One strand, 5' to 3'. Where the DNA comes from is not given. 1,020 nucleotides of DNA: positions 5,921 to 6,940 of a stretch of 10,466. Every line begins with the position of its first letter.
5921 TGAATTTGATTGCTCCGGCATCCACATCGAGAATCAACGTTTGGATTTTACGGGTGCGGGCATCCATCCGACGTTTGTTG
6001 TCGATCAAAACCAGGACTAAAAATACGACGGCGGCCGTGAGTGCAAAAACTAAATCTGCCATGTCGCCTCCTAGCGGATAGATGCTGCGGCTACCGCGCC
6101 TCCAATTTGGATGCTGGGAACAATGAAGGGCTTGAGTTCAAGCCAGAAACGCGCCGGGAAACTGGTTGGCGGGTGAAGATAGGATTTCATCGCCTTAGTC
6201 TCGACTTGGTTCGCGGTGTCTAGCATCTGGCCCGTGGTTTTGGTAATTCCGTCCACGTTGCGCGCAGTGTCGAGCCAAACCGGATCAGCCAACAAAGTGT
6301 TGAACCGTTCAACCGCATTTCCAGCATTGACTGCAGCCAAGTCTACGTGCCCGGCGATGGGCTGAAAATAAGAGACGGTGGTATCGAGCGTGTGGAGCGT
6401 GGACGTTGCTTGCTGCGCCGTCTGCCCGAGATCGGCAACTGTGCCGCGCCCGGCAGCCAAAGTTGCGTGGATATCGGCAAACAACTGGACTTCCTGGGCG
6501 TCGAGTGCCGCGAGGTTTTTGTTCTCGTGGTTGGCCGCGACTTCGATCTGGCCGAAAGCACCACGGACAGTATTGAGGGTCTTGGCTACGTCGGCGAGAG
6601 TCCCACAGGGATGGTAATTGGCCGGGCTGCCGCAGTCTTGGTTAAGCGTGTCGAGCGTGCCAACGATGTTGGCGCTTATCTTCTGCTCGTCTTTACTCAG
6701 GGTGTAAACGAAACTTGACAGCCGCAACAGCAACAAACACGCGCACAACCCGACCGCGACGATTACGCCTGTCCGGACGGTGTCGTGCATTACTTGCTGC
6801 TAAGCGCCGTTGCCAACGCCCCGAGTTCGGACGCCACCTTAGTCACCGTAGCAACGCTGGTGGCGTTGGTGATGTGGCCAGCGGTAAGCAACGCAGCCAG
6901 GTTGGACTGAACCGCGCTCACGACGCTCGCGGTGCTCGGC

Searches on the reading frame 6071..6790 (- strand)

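Call 6: search_protein_families(library=phrogs, proteins=[window:6071-6790:-])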
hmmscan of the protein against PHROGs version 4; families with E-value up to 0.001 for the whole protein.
window:6071-6790:- (239 aa): 0 families

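Call 7: search_protein_families(library=pfam, proteins=[window:6071-6790:-])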
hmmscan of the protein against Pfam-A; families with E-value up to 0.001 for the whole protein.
window:6071-6790:- (239 aa): 0 families

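Call 54: search_protein_families(library=pfam, proteins=[window:6071-6790:-], max_evalue=0.1)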
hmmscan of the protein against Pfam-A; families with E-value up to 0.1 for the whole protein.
window:6071-6790:- (239 aa): 1 family
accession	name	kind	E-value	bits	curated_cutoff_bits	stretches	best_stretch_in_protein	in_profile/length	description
PF22621.2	CurL-like_PKS_C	-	0.07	13.5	27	0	39-80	6-47/64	CurL-like, PKS C-terminal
